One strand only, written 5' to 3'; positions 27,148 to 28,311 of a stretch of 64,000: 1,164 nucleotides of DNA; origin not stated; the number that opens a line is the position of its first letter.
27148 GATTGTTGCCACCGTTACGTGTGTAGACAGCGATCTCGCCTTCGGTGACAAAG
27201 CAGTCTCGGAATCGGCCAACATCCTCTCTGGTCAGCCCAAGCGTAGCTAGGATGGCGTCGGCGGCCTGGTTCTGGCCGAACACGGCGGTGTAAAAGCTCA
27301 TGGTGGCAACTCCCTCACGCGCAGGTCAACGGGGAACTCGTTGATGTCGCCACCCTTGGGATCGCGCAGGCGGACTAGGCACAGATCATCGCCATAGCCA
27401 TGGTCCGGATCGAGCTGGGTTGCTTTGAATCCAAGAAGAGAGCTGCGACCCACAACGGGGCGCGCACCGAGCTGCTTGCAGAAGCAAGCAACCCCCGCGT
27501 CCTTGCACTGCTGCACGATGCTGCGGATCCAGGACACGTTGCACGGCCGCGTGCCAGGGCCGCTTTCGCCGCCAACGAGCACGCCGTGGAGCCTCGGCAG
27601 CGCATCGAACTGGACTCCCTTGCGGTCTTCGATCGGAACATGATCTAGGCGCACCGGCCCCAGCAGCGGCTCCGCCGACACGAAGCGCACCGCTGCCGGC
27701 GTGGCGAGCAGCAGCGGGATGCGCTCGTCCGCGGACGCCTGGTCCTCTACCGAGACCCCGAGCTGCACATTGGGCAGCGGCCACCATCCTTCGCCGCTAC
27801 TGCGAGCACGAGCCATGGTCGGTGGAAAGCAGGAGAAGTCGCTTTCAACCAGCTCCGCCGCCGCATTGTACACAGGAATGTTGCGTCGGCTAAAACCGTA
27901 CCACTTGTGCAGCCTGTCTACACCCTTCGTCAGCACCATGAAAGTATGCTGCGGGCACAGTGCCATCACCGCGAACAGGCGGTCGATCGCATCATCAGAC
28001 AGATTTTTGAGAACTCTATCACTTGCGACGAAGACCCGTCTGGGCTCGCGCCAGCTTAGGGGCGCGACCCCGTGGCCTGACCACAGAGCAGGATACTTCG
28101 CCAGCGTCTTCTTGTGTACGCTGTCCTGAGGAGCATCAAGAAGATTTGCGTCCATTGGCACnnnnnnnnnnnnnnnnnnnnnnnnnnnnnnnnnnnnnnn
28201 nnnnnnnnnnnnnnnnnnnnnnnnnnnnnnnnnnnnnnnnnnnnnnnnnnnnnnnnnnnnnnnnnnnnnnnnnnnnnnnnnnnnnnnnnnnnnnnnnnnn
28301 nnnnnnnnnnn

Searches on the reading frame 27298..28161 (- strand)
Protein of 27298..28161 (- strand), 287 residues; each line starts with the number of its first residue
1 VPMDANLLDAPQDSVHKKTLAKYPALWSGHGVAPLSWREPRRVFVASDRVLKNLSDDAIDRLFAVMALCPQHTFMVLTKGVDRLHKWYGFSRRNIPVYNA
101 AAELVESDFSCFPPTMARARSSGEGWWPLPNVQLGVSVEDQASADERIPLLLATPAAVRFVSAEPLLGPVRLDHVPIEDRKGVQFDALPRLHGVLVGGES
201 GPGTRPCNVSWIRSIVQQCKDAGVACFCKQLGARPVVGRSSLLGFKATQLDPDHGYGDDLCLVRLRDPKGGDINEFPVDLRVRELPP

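Call 56: search_protein_families(library=pfam, proteins=[window:27298-28161:-], max_evalue=0.01)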
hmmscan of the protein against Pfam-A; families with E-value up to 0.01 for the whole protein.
window:27298-28161:- (287 aa): 1 family
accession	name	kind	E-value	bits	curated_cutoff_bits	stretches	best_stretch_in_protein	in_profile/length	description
PF07505.17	DUF5131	-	1.4e-44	152.8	28.9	1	32-233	62-217/243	Protein of unknown function (DUF5131)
